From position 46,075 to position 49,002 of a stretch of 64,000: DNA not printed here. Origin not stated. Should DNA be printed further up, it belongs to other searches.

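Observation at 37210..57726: About 20-kb accessory cluster of paralogous S-layer-anchored and secreted carbohydrate-binding proteins downstream of tmRNA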

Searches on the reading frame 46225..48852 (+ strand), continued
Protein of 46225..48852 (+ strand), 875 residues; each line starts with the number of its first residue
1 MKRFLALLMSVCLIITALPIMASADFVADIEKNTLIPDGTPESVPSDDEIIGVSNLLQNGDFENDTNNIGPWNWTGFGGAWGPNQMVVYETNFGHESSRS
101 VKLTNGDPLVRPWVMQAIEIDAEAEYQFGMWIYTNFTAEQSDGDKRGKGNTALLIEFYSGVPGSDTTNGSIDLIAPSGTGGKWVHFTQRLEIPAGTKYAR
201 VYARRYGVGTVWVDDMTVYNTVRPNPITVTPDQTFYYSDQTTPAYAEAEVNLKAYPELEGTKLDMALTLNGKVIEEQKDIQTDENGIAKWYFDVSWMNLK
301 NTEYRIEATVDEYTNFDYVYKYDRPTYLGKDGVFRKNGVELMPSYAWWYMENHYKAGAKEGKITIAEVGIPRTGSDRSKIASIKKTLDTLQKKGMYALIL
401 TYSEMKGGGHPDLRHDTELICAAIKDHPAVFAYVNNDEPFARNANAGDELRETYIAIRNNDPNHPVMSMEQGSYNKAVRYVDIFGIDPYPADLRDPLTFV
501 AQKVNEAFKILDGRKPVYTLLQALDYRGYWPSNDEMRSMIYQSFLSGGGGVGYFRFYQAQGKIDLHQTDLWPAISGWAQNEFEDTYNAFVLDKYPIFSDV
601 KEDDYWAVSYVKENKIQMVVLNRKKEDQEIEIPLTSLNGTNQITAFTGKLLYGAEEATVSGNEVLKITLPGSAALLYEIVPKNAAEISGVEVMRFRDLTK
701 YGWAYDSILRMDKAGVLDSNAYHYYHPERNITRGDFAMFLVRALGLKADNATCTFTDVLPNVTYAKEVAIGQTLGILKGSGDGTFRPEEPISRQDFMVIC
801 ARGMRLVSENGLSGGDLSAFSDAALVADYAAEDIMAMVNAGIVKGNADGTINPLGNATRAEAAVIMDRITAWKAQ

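Call 25: find_related_loci(query=A2, collection=genome_contigs, flank=10000)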
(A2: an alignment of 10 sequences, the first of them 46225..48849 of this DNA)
Query A2 (875 aa) in genome_contigs; peptide patterns used: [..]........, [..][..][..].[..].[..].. (x = any residue, [..] = any of these).
33 stretches matched a pattern; 19 encode a relative of the query (tblastn E <= 1e-3); 18 distinct loci.
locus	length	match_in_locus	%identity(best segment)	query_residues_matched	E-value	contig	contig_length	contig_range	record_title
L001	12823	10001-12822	67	2-875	0e+0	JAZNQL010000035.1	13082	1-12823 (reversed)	MAG: Clostridia bacterium isolate T1900044825_TS20190291.MAGScoT_cleanbin_000039 SGB_2864_k141_2260635, whole genome sho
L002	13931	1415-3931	53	27-872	0e+0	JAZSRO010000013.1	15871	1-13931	MAG: Acutalibacteraceae bacterium isolate T1900044537_TS20190003.MAGScoT_cleanbin_000007 SGB_28_k141_334254, whole genom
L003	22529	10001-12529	50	29-872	0e+0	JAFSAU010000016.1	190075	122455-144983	MAG: Clostridia bacterium isolate RGIG2973 Goat_Rectum-1__c385734, whole genome shotgun sequence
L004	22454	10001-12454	45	52-873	0e+0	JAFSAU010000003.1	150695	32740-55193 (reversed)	MAG: Clostridia bacterium isolate RGIG2973 Goat_Rectum-1__c71681, whole genome shotgun sequence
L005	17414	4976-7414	45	52-873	0e+0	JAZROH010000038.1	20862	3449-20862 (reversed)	MAG: Clostridia bacterium isolate T1900045393_YK20190083.MAGScoT_cleanbin_000003 SGB_6944_k141_1233324, whole genome sho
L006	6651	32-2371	42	84-874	0e+0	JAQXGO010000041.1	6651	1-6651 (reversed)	MAG: Clostridia bacterium isolate SUG1177 k141_6928717, whole genome shotgun sequence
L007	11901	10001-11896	43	52-685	7e-166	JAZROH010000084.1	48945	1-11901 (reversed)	MAG: Clostridia bacterium isolate T1900045393_YK20190083.MAGScoT_cleanbin_000003 SGB_6944_k141_3213701, whole genome sho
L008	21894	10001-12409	37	55-869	3e-145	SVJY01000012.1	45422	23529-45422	MAG: Oscillospiraceae bacterium isolate SIG447 NODE_18274_length_45422_cov_2.066497, whole genome shotgun sequence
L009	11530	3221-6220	35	27-869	2e-140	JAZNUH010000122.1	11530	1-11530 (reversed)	MAG: Clostridia bacterium isolate T1900044798_TS20190264.MAGScoT_cleanbin_000018 SGB_2695_k141_261380, whole genome shot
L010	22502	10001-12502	34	31-869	3e-142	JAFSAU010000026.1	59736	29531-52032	MAG: Clostridia bacterium isolate RGIG2973 Goat_Rectum-1__c518473, whole genome shotgun sequence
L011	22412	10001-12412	32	55-871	2e-116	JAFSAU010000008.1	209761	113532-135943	MAG: Clostridia bacterium isolate RGIG2973 Goat_Rectum-1__c188061, whole genome shotgun sequence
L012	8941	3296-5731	30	56-869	3e-107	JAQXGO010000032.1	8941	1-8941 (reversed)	MAG: Clostridia bacterium isolate SUG1177 k141_2249122, whole genome shotgun sequence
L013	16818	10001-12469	32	35-873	1e-106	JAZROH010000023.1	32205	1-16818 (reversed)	MAG: Clostridia bacterium isolate T1900045393_YK20190083.MAGScoT_cleanbin_000003 SGB_6944_k141_1458992, whole genome sho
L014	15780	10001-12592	31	2-869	2e-102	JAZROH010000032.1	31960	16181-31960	MAG: Clostridia bacterium isolate T1900045393_YK20190083.MAGScoT_cleanbin_000003 SGB_6944_k141_2440720, whole genome sho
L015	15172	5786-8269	31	52-869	2e-111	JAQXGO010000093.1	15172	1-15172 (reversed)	MAG: Clostridia bacterium isolate SUG1177 k141_8336035, whole genome shotgun sequence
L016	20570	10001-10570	30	383-571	2e-13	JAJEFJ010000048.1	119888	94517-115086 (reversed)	MAG: Candidatus Latescibacterota bacterium isolate p16x43bins.30 k141_722628, whole genome shotgun sequence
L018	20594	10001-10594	28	382-578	1e-12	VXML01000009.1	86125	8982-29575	MAG: Gemmatimonadetes bacterium isolate SB0661_bin_36 NODE_340_length_86125_cov_75.998524, whole genome shotgun sequence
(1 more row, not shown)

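Call 38: search_protein_families(library=pfam, proteins=[L016:9125-10891:+, L018:9128-10894:+, P0026, P0025, L001:164-1501:+, L001:4891-6264:+, L001:6261-7127:+, L001:7218-8060:+, L001:8057-8749:+, L001:8746-9198:+], max_evalue=0.001)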
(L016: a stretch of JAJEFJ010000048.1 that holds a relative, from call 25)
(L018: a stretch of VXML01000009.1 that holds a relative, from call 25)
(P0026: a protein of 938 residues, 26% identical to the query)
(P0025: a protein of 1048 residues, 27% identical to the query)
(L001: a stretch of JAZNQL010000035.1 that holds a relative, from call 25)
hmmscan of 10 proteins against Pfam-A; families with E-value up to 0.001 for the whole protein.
L016:9125-10891:+ (588 aa): 2 families
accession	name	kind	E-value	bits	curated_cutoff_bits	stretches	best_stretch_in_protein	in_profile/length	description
PF02449.21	Glyco_hydro_42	-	2.7e-05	24.2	21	0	362-471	221-340/376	Beta-galactosidase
PF02836.23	Glyco_hydro_2_C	-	0.00014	21.5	21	1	274-389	53-167/302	Glycosyl hydrolases family 2, TIM barrel domain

L018:9128-10894:+ (588 aa): 3 families
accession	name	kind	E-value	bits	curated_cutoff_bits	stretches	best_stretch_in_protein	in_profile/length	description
PF02449.21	Glyco_hydro_42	-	9.4e-06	25.6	21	0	362-471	221-340/376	Beta-galactosidase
PF02836.23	Glyco_hydro_2_C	-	0.00018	21.2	21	1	275-387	54-171/302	Glycosyl hydrolases family 2, TIM barrel domain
PF16317.11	Glyco_hydro_99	-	0.00067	19.3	33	0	291-340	101-150/341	Glycosyl hydrolase family 99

P0026 (938 aa): 2 families
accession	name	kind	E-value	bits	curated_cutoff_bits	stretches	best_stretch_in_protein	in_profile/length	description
PF02018.23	CBM_4_9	-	2.2e-13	51.2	25.9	2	661-799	3-124/136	Carbohydrate binding domain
PF00150.24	Cellulase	-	1.1e-05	25.5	23.5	1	313-477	30-205/272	Cellulase (glycosyl hydrolase family 5)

P0025 (1048 aa): 4 families
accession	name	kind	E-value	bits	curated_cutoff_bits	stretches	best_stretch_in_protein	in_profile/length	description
PF02018.23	CBM_4_9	-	1.4e-27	97.1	25.9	3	53-176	3-129/136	Carbohydrate binding domain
PF04862.18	DUF642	-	2.7e-07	31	27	0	81-171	52-133/157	Protein of unknown function (DUF642)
PF15425.12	DUF4627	-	2.4e-05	24.5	24.9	0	232-307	26-110/211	Domain of unknown function (DUF4627)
PF00041.27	fn3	-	0.00066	20.3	25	0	570-632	26-75/84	Fibronectin type III domain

L001:164-1501:+ (445 aa): 10 families
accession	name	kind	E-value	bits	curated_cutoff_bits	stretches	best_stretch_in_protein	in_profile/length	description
PF00448.28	SRP54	-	3.3e-78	262.3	22.7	1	104-299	1-196/196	SRP54-type protein, GTPase domain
PF02978.25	SRP_SPB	-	3.6e-37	127.1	27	1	330-428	1-91/91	Signal peptide binding domain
PF02881.24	SRP54_N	-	2e-24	86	22.4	1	9-86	1-75/75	SRP54-type protein, helical bundle domain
PF01656.29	CbiA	-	7.2e-07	29.6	25.4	1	114-257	9-87/125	CobQ/CobB/MinD/ParA nucleotide binding domain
PF13604.12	AAA_30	-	0.00017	21.9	27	1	105-226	19-125/191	AAA domain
PF06414.18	Zeta_toxin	-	0.00019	21.4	22.3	1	94-145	7-56/199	Zeta toxin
PF13401.12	AAA_22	-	0.0002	22.1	27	0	105-223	6-121/130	AAA domain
PF13479.12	AAA_24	-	0.0002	21.7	27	1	106-198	4-76/195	AAA domain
PF13614.12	AAA_31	-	0.00057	20.3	27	0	114-142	12-40/177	AAA domain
PF01583.26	APS_kinase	-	0.00059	20.3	21.1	0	105-145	3-43/152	Adenylylsulphate kinase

L001:4891-6264:+ (457 aa): 5 families
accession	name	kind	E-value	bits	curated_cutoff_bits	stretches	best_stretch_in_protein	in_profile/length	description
PF22599.2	SecDF_P1_head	-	2.7e-18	66.3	27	1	150-254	19-113/114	SecDF, P1 head subdomain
PF02355.23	SecD_SecF_C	-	5.6e-16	58.9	20.5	1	260-429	16-181/189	Protein export membrane protein SecD/SecF, C-terminal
PF21760.3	SecD_1st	-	9.9e-14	51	27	1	89-147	1-59/60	Protein translocase subunit SecDF, P1 domain, N-terminal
PF03176.21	MMPL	-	8.7e-08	31.9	20.5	1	277-424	145-292/333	MMPL family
PF00873.25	ACR_tran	-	6.7e-05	21.2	28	1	274-427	330-482/1021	AcrB/AcrD/AcrF family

L001:6261-7127:+ (288 aa): 2 families
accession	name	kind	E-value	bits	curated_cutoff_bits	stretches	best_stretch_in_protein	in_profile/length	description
PF02355.23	SecD_SecF_C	-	8.7e-57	192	20.5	1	108-281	14-188/189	Protein export membrane protein SecD/SecF, C-terminal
PF07549.19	Sec_GG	-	3.8e-05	23.5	20.3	1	28-45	4-21/28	SecD/SecF GG Motif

L001:7218-8060:+ (280 aa): 4 families
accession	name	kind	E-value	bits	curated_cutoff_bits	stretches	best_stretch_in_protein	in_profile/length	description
PF13344.12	Hydrolase_6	-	2e-29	102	27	1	27-126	1-100/101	Haloacid dehalogenase-like hydrolase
PF13242.12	Hydrolase_like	-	4.9e-23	81.3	22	1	199-271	2-74/75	HAD-hyrolase-like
PF00702.32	Hydrolase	-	1.8e-11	45.2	26.4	1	25-238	2-190/191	haloacid dehalogenase-like hydrolase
PF13419.12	HAD_2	-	3.2e-08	34.3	23.8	1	188-245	122-178/178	Haloacid dehalogenase-like hydrolase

L001:8057-8749:+ (230 aa): 1 family
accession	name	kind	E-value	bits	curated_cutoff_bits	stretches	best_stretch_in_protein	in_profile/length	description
PF08713.17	DNA_alkylation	-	7.6e-18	65.4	21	1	9-203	2-206/213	DNA alkylation repair enzyme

L001:8746-9198:+ (150 aa): 1 family
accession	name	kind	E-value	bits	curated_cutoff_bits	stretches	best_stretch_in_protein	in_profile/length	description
PF01451.26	LMWPc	-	1.5e-35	122.9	23.2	1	4-145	1-144/144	Low molecular weight phosphotyrosine protein phosphatase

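Call 39: predict_structure(alignment_id=A1)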
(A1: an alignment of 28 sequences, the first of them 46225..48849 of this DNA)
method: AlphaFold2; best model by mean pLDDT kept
length: 875 residues; sequences in the alignment: 28
mean_pLDDT: 90.2   pTM: 0.84
mean pLDDT of the five models: 90.2, 89.4, 89.0, 88.5, 87.8
residues with pLDDT >= 90: 616; 70-90: 224; 50-70: 19; < 50: 16
segments of 3 or more residues with pLDDT < 50: 16-31
pLDDT, mean of each block of 10 residues (from residue 1): 79 56 41 73 89 85 81 84 81 91 84 92 91 91 76 89 79 88 93 87 89 94 89 94 93 88 96 96 92 96 97 95 95 92 94 90 95 96 97 96 91 97 98 93 83 97 96 85 95 94 92 92 93 96 95 95 94 96 94 91 94 95 96 90 95 92 94 96 89 82 90 85 87 96 93 92 95 92 93 95 87 84 94 93 89 94 96 90
secondary structure, 60 per line:
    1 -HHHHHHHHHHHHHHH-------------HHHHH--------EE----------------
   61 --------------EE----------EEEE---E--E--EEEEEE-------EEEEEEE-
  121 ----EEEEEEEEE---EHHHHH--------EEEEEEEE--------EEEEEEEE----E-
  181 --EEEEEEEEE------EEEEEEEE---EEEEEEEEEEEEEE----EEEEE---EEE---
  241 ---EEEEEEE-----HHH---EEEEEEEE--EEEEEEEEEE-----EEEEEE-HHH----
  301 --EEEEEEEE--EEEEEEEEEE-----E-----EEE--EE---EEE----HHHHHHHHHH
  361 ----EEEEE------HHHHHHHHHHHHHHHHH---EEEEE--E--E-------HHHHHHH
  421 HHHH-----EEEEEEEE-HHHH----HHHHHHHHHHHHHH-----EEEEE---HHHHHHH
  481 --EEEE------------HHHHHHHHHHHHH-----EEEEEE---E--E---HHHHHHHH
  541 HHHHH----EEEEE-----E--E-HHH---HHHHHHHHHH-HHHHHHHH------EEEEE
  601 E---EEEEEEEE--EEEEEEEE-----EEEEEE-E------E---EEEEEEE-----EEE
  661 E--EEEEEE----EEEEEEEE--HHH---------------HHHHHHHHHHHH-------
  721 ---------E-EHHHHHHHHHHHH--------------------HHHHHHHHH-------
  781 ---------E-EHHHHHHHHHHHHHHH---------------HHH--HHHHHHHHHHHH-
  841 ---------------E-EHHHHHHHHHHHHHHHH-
elements in order (helices of 4 or more, strands of 3 or more residues): H2-16 H30-34 E87-90 E100-105 E113-119 E125-133 H138-142 E151-158 E167-174 E183-191 E198-205 E209-222 E227-231 E235-237 E244-250 E262-269 E272-281 E287-292 E303-310 E313-322 E334-336 E344-346 H351-360 E365-369 H376-392 E396-400 H414-424 E430-437 H439-442 H447-460 E466-470 H474-480 E483-486 H499-511 E517-522 H533-545 E550-554 H571-580 H582-589 E596-601 E605-612 E615-622 E628-633 E646-652 E658-661 E664-669 E674-681 H702-713 H733-744 H765-773 H793-807 H828-839 H859-874

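Call 111: fold_search(model_id=the predicted structure, library=pdb)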
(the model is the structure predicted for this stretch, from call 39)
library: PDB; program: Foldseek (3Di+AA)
matches with E <= 10: 1880; with E <= 0.001: 542
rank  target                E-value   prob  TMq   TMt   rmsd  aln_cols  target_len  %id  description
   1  8dhe_A                6.6e-18  1.00  0.24  0.31  20.6       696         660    9  Tannerella forsythia beta-glucuronidase (mL1) (released 2023-05-17)
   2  3cmg                  5.8e-17  1.00  0.23  0.29  22.2       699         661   10  Crystal structure of putative beta-galactosidase from Bacteroides fragilis (released 2008-04-29)
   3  8dhe_C                2.2e-16  1.00  0.24  0.31  21.4       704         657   10  Tannerella forsythia beta-glucuronidase (mL1) (released 2023-05-17)
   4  6u7j_A                3.5e-16  1.00  0.22  0.33  19.6       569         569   10  Uncultured Clostridium sp. Beta-glucuronidase (released 2019-10-30)
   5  5z1a                  3.5e-16  1.00  0.23  0.29  22.0       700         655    9  The crystal structure of Bacteroides fragilis beta-glucuronidase in complex with uronic isofagomine (released 2018-12-12)
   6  3fn9_A                5.4e-16  1.00  0.22  0.28  21.9       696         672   10  Crystal structure of putative beta-galactosidase from bacteroides fragilis (released 2009-01-13)
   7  6u7j_B                6.8e-16  1.00  0.21  0.31  19.3       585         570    9  Uncultured Clostridium sp. Beta-glucuronidase (released 2019-10-30)
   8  3hn3_D                1.4e-15  1.00  0.20  0.28  19.7       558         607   11  Human beta-glucuronidase at 1.7 A resolution (released 2009-12-01)
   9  3fn9_D                1.4e-15  1.00  0.21  0.26  22.0       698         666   11  Crystal structure of putative beta-galactosidase from bacteroides fragilis (released 2009-01-13)
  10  6mvg_C                1.6e-15  1.00  0.24  0.32  21.0       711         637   11  Crystal structure of FMN-binding beta-glucuronidase from Ruminococcus gnavus (released 2019-01-30)
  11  3hn3_B                1.7e-15  1.00  0.24  0.33  19.4       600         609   10  Human beta-glucuronidase at 1.7 A resolution (released 2009-12-01)
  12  4jkl_A                1.8e-15  1.00  0.23  0.33  19.2       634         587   12  Crystal Structure of Streptococcus agalactiae beta-glucuronidase in space group P21212 (released 2014-09-17)
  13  3hn3_E                1.8e-15  1.00  0.20  0.28  19.4       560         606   10  Human beta-glucuronidase at 1.7 A resolution (released 2009-12-01)
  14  6mvg_A                2.3e-15  1.00  0.24  0.32  21.2       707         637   11  Crystal structure of FMN-binding beta-glucuronidase from Ruminococcus gnavus (released 2019-01-30)
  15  6jz8_A                2.5e-15  1.00  0.22  0.31  19.1       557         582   11  b-glucuronidase from Ruminococcus gnavus in complex with D-glucaro 1,5-lactone (released 2020-06-10)
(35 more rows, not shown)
